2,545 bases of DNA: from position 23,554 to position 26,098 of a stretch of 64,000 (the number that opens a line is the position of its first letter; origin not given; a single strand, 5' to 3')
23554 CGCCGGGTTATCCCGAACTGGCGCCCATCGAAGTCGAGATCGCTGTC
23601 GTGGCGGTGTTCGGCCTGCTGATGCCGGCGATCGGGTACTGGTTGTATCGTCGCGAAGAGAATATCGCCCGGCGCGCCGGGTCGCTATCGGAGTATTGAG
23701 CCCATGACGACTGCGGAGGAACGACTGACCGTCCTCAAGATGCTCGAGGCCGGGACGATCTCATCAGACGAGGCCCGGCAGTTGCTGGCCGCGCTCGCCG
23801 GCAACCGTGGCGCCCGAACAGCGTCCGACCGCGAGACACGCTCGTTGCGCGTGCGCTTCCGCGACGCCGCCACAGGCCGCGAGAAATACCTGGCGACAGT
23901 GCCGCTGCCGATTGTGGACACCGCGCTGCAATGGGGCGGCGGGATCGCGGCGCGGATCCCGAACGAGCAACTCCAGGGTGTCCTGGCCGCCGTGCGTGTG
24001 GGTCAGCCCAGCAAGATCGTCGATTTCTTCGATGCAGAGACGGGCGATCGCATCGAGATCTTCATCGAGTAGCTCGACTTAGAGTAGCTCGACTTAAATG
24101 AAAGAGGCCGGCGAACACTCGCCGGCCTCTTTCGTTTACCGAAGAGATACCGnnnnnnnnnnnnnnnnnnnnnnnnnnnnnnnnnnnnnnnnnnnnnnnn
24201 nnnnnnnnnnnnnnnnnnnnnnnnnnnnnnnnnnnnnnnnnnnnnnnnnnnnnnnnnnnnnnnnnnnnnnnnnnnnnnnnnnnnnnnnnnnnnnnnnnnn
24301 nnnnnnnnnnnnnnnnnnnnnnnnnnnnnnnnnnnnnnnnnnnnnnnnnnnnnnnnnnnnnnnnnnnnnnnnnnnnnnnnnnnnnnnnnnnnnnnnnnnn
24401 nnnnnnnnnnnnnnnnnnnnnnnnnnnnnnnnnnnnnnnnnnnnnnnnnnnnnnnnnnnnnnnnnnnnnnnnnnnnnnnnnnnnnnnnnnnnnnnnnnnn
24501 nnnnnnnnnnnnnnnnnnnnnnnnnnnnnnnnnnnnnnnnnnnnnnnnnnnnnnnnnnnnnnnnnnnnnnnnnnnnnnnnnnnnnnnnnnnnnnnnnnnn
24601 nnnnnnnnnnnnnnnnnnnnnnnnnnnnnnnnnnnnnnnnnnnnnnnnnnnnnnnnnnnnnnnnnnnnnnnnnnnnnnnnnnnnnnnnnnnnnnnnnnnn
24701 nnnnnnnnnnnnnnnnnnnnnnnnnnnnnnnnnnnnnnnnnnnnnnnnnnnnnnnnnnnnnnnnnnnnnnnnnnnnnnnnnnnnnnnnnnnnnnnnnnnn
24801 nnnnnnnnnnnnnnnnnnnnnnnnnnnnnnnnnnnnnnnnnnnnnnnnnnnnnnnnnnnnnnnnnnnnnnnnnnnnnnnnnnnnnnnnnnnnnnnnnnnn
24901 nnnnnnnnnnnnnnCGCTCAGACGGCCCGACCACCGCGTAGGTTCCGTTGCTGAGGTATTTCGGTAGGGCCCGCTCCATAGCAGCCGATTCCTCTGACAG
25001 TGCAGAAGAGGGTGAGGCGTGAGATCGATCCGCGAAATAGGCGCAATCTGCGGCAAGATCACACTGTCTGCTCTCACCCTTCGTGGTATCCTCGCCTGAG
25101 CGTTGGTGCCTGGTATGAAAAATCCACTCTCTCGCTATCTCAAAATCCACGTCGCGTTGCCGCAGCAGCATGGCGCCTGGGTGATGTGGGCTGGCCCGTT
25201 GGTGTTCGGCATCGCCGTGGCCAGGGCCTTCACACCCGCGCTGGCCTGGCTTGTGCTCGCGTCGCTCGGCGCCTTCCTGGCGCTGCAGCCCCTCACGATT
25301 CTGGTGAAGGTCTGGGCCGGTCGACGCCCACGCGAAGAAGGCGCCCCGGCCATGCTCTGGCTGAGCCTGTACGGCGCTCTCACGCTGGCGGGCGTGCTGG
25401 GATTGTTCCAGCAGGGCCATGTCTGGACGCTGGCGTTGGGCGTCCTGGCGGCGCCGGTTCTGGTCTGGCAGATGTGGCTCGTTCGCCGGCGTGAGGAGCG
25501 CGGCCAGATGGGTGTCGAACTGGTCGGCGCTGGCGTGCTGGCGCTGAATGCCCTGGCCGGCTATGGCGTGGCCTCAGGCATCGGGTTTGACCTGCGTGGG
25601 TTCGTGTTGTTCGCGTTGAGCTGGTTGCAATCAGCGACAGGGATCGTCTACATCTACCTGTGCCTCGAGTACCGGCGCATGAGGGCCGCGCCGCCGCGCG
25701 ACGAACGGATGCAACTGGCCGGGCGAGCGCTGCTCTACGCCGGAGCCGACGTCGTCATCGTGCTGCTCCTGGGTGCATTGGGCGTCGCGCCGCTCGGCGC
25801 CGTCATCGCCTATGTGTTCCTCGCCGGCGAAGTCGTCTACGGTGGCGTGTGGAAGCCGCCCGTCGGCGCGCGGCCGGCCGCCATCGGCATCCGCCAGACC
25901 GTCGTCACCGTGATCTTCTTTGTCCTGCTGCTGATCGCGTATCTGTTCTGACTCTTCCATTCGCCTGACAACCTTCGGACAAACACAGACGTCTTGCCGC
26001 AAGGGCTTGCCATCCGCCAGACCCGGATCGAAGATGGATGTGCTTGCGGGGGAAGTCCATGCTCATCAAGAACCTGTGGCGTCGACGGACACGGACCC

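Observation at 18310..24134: Eight-gene operon linking a DUF2089 regulator and a LiaX/YvlB-like DUF4097 protein to an ABC-2 exporter, an embedded methyltransferase and SHOCT-like helix proteins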

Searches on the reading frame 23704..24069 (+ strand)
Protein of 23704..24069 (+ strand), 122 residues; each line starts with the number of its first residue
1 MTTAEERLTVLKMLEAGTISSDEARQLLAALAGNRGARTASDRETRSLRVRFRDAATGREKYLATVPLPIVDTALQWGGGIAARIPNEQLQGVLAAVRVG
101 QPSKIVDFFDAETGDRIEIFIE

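Call 3: search_protein_families(library=pfam, proteins=[window:23704-24069:+], max_evalue=0.1)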
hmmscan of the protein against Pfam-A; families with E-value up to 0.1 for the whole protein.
window:23704-24069:+ (122 aa): 2 families
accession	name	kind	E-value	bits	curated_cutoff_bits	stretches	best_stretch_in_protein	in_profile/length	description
PF22746.1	SHOCT-like_DUF2089-C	-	6.6e-08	32.3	27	1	5-35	1-31/32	SHOCT-like domain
PF02637.23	GatB_Yqey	-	0.033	14.5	27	1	4-36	42-73/148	GatB domain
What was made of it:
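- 23704..24072 (+): g8, 122 aa: N-terminal SHOCT-like hairpin (residues 4-32) plus a beta-beta-alpha-alpha-alpha-beta-beta 'X' domain (47-121) with no known fold. It is the soluble paralogue of the membrane SHOCT-2TM-X protein found in most related loci. PF22746 32.3 bits (call 3).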

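Call 7: search_protein_families(library=ncbifam, proteins=[window:23704-24069:+], max_evalue=0.01)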
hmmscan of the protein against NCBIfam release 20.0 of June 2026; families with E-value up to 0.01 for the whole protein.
window:23704-24069:+ (122 aa): 0 families

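Call 32: find_homologous_proteins(query=window:23704-24069:+)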
Query window:23704-24069:+ (122 aa): 6 proteins with E <= 0.001 among 34 candidates.
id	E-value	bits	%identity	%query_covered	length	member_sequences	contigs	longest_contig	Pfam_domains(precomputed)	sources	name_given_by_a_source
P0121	2.7e-64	232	91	100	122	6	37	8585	PF22746.2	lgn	-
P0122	2.0e-60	219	84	100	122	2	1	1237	PF22746.2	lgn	-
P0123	3.1e-59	215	84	100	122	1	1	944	PF22746.2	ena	-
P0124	9.5e-58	211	81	100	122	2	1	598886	PF22746.2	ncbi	-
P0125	3.2e-47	177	71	100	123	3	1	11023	PF22746.2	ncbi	-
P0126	1.9e-27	113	51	100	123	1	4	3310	PF22746.2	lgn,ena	-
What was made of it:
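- Tried and rejected: The single-sequence search for g8 found only six close relatives (call 32).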

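Call 45: find_homologous_proteins(query=A3)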
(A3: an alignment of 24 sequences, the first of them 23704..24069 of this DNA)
Query A3 (24 sequences) (122 aa, profile of the alignment): 5911 proteins with E <= 0.001 among 8000 candidates; the best 120 are listed.
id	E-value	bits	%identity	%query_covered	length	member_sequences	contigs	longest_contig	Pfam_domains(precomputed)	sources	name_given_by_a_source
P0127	3.1e-55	204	40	100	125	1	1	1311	PF22746.2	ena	-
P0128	3.5e-55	203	40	100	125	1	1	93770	PF22746.2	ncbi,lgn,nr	ncbi:MAG: hypothetical protein JXA13_08825 [Anaerolineales bacterium]|nr:hypothetical protein [Anaer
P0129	7.9e-55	202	38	100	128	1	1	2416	PF22746.2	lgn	-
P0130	9.3e-55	202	39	100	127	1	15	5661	PF22746.2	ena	-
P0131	1.3e-54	202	38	100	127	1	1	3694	PF22746.2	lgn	-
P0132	1.3e-54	201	40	100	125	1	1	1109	PF22746.2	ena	-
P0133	1.6e-54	201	39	100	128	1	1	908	PF22746.2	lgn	-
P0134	1.8e-54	201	40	100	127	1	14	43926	PF22746.2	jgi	jgi:hypothetical protein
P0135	2.1e-54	201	38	100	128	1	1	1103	PF22746.2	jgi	jgi:hypothetical protein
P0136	2.2e-54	201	38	100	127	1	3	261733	PF22746.2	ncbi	ncbi:MAG: SHOCT-like domain-containing protein [Chloroflexota bacterium]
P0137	2.3e-54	201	38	100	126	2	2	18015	PF22746.2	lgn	-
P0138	2.3e-54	201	41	100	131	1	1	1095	PF22746.2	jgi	-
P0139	2.5e-54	201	40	100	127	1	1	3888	PF22746.2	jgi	jgi:hypothetical protein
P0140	2.9e-54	200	39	100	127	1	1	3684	PF22746.2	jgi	jgi:hypothetical protein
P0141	2.9e-54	200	42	100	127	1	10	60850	PF22746.2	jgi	jgi:hypothetical protein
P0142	3.0e-54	200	40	100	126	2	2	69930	PF22746.2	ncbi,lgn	-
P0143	3.3e-54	200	40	100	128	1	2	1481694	PF22746.2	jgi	jgi:hypothetical protein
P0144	3.6e-54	200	38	100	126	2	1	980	PF22746.2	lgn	-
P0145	3.7e-54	200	36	100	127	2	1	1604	PF22746.2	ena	-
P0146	4.0e-54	200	40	100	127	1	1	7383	PF22746.2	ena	-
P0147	4.3e-54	200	38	100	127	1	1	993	PF22746.2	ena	-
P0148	4.4e-54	200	40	100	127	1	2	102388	PF22746.2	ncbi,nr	ncbi:MAG: hypothetical protein HFACDABA_01623 [Anaerolineales bacterium]|nr:hypothetical protein [An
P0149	4.6e-54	200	39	100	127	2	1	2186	PF22746.2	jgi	jgi:hypothetical protein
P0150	4.7e-54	200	39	100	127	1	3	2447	PF22746.2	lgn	-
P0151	4.7e-54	200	42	100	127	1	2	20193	PF22746.2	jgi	jgi:hypothetical protein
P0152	4.7e-54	200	39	100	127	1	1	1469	PF22746.2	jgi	jgi:hypothetical protein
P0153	4.9e-54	200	40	100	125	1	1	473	PF22746.2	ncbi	-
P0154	4.9e-54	200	39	100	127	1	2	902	PF22746.2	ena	-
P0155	5.3e-54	200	38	100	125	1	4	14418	PF22746.2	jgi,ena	jgi:hypothetical protein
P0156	5.5e-54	199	36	100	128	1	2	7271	PF22746.2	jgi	jgi:hypothetical protein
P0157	5.5e-54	199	40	100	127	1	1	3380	PF22746.2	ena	-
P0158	5.8e-54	199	39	100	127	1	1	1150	PF22746.2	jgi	jgi:hypothetical protein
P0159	5.8e-54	199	37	100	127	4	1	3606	PF22746.2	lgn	-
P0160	5.9e-54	199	39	100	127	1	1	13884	PF22746.2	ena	-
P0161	5.9e-54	199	39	100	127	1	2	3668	PF22746.2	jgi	-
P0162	6.2e-54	199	38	100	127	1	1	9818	PF22746.2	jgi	jgi:hypothetical protein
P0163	6.2e-54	199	37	100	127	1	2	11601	PF22746.2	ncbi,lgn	-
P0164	6.3e-54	199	40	100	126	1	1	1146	PF22746.2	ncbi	-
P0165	6.5e-54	199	37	100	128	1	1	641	PF22746.2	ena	-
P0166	6.8e-54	199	38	100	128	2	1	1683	PF22746.2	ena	-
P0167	7.3e-54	199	38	100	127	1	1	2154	PF22746.2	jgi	jgi:hypothetical protein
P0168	7.4e-54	199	38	100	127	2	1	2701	PF22746.2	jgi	jgi:hypothetical protein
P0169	7.7e-54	199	39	100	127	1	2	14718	PF22746.2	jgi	jgi:hypothetical protein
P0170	7.9e-54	199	40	100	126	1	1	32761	PF22746.2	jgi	jgi:hypothetical protein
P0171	7.9e-54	199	37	100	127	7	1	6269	PF22746.2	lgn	-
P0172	8.1e-54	199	38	100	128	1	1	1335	PF22746.2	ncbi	-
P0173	8.1e-54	199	38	100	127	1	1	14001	PF22746.2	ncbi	-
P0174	8.6e-54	199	39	100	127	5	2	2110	PF22746.2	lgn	-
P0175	8.8e-54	199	39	100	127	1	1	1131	PF22746.2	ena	-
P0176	9.0e-54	199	40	100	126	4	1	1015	PF22746.2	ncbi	-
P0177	9.0e-54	199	40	100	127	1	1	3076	PF22746.2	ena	-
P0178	9.1e-54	199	38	100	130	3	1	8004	PF22746.2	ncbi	ncbi:MAG: SHOCT-like domain-containing protein [Bacteroidota bacterium]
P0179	9.4e-54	199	39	100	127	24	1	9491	PF22746.2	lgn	-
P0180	9.5e-54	199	38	100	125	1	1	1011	PF22746.2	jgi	jgi:hypothetical protein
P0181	9.7e-54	199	39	100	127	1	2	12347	PF22746.2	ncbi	-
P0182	9.9e-54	199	39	100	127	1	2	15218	PF22746.2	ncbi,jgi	jgi:hypothetical protein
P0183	1.0e-53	199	35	100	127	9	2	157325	PF22746.2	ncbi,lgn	-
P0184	1.0e-53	199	38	100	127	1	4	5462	PF22746.2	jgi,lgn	jgi:hypothetical protein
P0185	1.0e-53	199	40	100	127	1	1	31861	PF22746.2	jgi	-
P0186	1.1e-53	199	42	100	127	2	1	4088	PF22746.2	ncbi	-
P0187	1.1e-53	198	38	100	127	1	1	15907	PF22746.2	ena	-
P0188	1.1e-53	198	38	100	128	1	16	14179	PF22746.2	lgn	-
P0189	1.1e-53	198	37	100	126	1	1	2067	PF22746.2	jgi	jgi:hypothetical protein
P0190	1.1e-53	198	40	100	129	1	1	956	PF22746.2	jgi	jgi:hypothetical protein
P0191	1.1e-53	198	36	100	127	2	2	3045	PF22746.2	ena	-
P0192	1.1e-53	198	37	100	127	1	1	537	PF22746.2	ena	-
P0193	1.2e-53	198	39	100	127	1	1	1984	PF22746.2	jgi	jgi:hypothetical protein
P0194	1.2e-53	198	38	100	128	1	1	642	PF22746.2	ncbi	-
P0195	1.2e-53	198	39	100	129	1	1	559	PF22746.2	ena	-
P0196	1.2e-53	198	42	100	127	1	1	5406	PF22746.2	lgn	-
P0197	1.3e-53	198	40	100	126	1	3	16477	PF22746.2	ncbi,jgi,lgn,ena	-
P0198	1.3e-53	198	38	100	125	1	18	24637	PF22746.2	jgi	jgi:hypothetical protein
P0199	1.3e-53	198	40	100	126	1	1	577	PF22746.2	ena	-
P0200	1.3e-53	198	37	100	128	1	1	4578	PF22746.2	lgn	-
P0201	1.4e-53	198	38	100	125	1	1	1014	PF22746.2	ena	-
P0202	1.4e-53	198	39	100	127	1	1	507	PF22746.2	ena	-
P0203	1.5e-53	198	42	100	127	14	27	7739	PF22746.2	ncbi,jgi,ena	-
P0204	1.5e-53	198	38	100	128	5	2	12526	PF22746.2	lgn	-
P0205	1.5e-53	198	39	100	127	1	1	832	PF22746.2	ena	-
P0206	1.5e-53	198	39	100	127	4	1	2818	PF22746.2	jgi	jgi:hypothetical protein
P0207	1.6e-53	198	39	100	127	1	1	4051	PF22746.2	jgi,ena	-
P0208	1.6e-53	198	38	100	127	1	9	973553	PF22746.2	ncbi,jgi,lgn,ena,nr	ncbi:MAG: hypothetical protein KF758_09445 [Anaerolineales bacterium]|jgi:hypothetical protein|nr:hy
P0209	1.6e-53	198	42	100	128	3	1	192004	PF22746.2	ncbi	-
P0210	1.7e-53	198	37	100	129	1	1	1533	PF22746.2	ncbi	ncbi:MAG: SHOCT-like domain-containing protein, partial [Anaerolineales bacterium]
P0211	1.7e-53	198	41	100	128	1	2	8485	PF22746.2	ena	-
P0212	1.7e-53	198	41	100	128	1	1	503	PF22746.2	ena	-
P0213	1.8e-53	198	39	100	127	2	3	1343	PF22746.2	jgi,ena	jgi:hypothetical protein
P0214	1.8e-53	198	39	100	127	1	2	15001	PF22746.2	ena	-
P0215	1.9e-53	198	40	100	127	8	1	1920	PF22746.2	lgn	-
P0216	2.1e-53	198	39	100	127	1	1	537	PF22746.2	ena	-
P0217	2.2e-53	198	38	100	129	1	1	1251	PF22746.2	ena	-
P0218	2.2e-53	198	36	100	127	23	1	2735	PF22746.2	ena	-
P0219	2.2e-53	198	39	100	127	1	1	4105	PF22746.2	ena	-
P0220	2.3e-53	197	39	100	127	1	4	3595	PF22746.2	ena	-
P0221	2.3e-53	197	38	100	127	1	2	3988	PF22746.2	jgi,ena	-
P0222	2.3e-53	197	39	100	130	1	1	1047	PF22746.2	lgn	-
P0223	2.4e-53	197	43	100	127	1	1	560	PF22746.2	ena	-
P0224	2.4e-53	197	38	100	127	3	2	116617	PF22746.2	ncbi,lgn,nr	ncbi:MAG: hypothetical protein NZP74_01525 [Anaerolineales bacterium]|nr:hypothetical protein [Anaer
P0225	2.4e-53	197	40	100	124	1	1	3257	PF22746.2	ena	-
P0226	2.4e-53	197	37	100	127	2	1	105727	PF22746.2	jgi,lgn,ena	jgi:hypothetical protein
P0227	2.4e-53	197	37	100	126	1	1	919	PF22746.2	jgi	jgi:hypothetical protein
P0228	2.5e-53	197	38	100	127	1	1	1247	PF22746.2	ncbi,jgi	jgi:hypothetical protein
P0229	2.6e-53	197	37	100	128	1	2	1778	PF22746.2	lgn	-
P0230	2.6e-53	197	39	100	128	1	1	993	PF22746.2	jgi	jgi:hypothetical protein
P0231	2.6e-53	197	41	100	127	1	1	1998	PF22746.2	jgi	jgi:hypothetical protein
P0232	2.6e-53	197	39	100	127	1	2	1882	PF22746.2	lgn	-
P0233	2.8e-53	197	37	100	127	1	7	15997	PF22746.2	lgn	-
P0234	2.8e-53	197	37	100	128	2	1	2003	PF22746.2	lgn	-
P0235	2.9e-53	197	36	100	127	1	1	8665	PF22746.2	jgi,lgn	jgi:hypothetical protein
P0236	3.0e-53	197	36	100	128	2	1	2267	PF22746.2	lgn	-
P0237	3.0e-53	197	41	100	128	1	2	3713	PF22746.2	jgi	jgi:hypothetical protein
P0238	3.1e-53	197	37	100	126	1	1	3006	PF22746.2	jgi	jgi:hypothetical protein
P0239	3.1e-53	197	36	100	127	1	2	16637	PF22746.2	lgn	-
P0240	3.1e-53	197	37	100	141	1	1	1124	PF22746.2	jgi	-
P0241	3.3e-53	197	38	100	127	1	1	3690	PF22746.2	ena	-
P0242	3.3e-53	197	38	100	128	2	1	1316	PF22746.2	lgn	-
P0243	3.3e-53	197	38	100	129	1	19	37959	PF22746.2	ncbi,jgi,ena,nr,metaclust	ncbi:MAG TPA: hypothetical protein VI793_00360 [Anaerolineales bacterium]|nr:hypothetical protein [A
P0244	3.3e-53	197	38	100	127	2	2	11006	PF22746.2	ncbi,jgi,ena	ncbi:MAG: hypothetical protein WA821_07750 [Anaerolineales bacterium]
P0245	3.4e-53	197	38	100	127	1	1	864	PF22746.2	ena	-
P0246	3.4e-53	197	40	100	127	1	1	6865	PF22746.2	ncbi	-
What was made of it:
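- Tried and rejected: A profile built from locus-derived homologues was needed (call 45).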

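Call 48: find_encoding_contigs(protein=P0124, flank=10000, max_places=2)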
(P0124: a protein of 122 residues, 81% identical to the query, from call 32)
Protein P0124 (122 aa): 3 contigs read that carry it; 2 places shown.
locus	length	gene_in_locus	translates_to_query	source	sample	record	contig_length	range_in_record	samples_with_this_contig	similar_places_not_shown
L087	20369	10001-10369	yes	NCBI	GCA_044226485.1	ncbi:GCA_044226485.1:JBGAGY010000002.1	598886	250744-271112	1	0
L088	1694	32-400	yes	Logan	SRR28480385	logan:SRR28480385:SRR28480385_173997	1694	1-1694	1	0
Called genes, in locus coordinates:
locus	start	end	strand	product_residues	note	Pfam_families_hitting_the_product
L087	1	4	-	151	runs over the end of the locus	PF01638:HxlR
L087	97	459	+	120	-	PF12680:SnoaL_2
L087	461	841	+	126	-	PF04993:TfoX_N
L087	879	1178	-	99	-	-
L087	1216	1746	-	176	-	PF08002:DUF1697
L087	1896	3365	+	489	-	PF00890:FAD_binding_2, PF01266:DAO, PF01593:Amino_oxidase, PF01946:Thi4 (faint), PF03486:HI0933_like (weak), PF07992:Pyr_redox_2 (weak), PF12831:FAD_oxidored, PF13450:NAD_binding_8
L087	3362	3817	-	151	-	-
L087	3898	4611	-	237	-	PF01712:dNK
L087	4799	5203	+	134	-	PF22747:Zn_ribbon_DUF2089, PF09862:DUF2089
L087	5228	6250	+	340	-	-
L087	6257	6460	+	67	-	-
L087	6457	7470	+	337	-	PF13555:AAA_29 (faint), PF00005:ABC_tran, PF13304:AAA_21 (weak), PF13732:DrrA1-3_C (weak)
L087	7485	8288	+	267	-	PF01209:Ubie_methyltran, PF13847:Methyltransf_31, PF08241:Methyltransf_11, PF08242:Methyltransf_12, PF13649:Methyltransf_25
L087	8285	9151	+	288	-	PF01061:ABC2_membrane, PF12698:ABC2_membrane_3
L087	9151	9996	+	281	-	PF01061:ABC2_membrane, PF03379:CcmB (weak), PF12698:ABC2_membrane_3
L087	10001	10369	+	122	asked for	PF22746:SHOCT-like_DUF2089-C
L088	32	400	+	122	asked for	PF22746:SHOCT-like_DUF2089-C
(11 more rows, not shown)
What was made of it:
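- Checked: A sister genome has g6 and g7 abutting (call 48).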

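Call 52: predict_structure(alignment_id=A4)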
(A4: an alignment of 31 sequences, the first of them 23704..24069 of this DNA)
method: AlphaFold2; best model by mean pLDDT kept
length: 122 residues; sequences in the alignment: 31
mean_pLDDT: 80.0   pTM: 0.54
mean pLDDT of the five models: 80.0, 79.5, 78.7, 78.3, 77.6
residues with pLDDT >= 90: 31; 70-90: 70; 50-70: 13; < 50: 8
segments of 3 or more residues with pLDDT < 50: 34-40
pLDDT, mean of each block of 10 residues (from residue 1): 78 92 83 52 73 92 86 71 77 80 86 90 86
secondary structure, 60 per line:
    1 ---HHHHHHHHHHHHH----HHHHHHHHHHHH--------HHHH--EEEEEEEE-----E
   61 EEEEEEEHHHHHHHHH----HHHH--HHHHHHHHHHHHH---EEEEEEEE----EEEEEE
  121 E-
elements in order: H4-16 H21-32 H41-44 E47-54 E60-67 H68-76 H81-84 H87-99 E103-110 E115-121
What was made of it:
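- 23704..24072 (+): Model with mean pLDDT 80 (call 52).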

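Call 55: fold_search(model_id=the predicted structure, library=pdb)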
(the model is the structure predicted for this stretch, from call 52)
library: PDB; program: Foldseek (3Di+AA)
matches with E <= 10: 329; with E <= 0.001: 0
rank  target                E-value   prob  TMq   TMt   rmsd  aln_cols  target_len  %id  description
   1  5gpo_A                1.9e-01  0.18  0.23  0.23  15.0       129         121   10  The sensor domain structure of the zinc-responsive histidine kinase CzcS from Pseudomonas Aeruginosa (released 2017-08-09)
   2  1zbt                  7.7e-01  0.10  0.20  0.13  11.2       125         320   11  Crystal structure of Peptide chain release factor 1 (RF-1) (SMU.1085) from Streptococcus mutans at 2.34 A resolution (released 2005-05-03)
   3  5gpo_B                8.2e-01  0.15  0.22  0.22  10.3        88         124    8  The sensor domain structure of the zinc-responsive histidine kinase CzcS from Pseudomonas Aeruginosa (released 2017-08-09)
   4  9foi_C                8.2e-01  0.09  0.22  0.15  12.2       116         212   12  Structure of human KCTD1 (released 2025-06-25)
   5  4v4s_AY               8.7e-01  0.06  0.18  0.10  11.3       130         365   15  Crystal structure of the whole ribosomal complex. (released 2014-07-09)
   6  5svg_B                9.3e-01  0.08  0.20  0.19  14.7       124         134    8  Structure and kinetics of the LOV domain of ZEITLUPE determine its circadian function in Arabidopsis (released 2017-03-08)
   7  9n9y_B                9.3e-01  0.05  0.18  0.10  12.8       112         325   12  Crystal structure of truncated USP1:UAF1 in complex with compound 18 (released 2025-05-14)
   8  3qp8_C                9.9e-01  0.15  0.32  0.22  18.3       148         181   12  Crystal structure of CviR (Chromobacterium violaceum 12472) ligand-binding domain bound to C10-HSL (released 2011-03-30)
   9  3c1n_A                1.0e+00  0.11  0.18  0.06   9.4        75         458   12  Crystal Structure of Allosteric Inhibition Threonine-sensitive Aspartokinase from Methanococcus jannaschii with L-thre (released 2008-03-25)
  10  4zqd_C                1.0e+00  0.07  0.22  0.12  14.6       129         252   14  Crystal Structure of the Heterodimeric HIF-2a:ARNT Complex with the Benzoxadiazole Antagonist 0X3 (released 2015-08-12)
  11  8itp_D                1.0e+00  0.04  0.17  0.08  13.6       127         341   12  Crystal structure of USP47 catalytic domain complex with ubiquitin (released 2024-03-27)
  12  3nrb_B                1.3e+00  0.15  0.21  0.10   8.3        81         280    7  Crystal structure of a formyltetrahydrofolate deformylase (purU, PP_1943) from PSEUDOMONAS PUTIDA KT2440 at 2.05 A res (released 2010-07-28)
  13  8p16_6                1.4e+00  0.08  0.21  0.12  10.2       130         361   13  E167K RF2 on E. coli 70S release complex with UGG (Structure I) (released 2024-05-22)
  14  9gsx_L                1.4e+00  0.06  0.18  0.05  15.4        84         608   15  Campylobacter hook-filament junction-cap complex (released 2025-04-09)
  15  4zph_C                1.9e+00  0.08  0.24  0.13  13.0       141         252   10  Crystal Structure of the Heterodimeric HIF-2a:ARNT Complex with Proflavine (released 2015-08-12)
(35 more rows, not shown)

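Call 74: search_protein_families(library=padloc, proteins=[window:23704-24069:+], max_evalue=0.001)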
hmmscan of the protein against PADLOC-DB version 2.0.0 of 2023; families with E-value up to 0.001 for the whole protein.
window:23704-24069:+ (122 aa): 0 families

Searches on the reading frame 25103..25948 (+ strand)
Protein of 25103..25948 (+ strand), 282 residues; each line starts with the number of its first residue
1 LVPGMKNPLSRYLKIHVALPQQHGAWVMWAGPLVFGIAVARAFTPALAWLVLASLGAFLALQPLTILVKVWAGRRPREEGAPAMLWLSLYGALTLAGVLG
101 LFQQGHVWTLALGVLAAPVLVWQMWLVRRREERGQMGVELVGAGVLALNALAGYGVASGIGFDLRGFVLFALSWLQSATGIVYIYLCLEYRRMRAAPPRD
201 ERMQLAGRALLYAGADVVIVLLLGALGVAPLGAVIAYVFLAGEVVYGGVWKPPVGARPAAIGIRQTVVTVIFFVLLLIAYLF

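Call 62: search_protein_families(library=pfam, proteins=[window:25103-25948:+], max_evalue=10)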
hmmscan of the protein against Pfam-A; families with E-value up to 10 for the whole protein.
window:25103-25948:+ (282 aa): 1 family
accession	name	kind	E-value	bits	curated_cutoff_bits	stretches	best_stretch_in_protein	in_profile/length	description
PF14256.11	YwiC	-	8.3e-17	62.1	25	1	19-150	1-122/126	YwiC-like protein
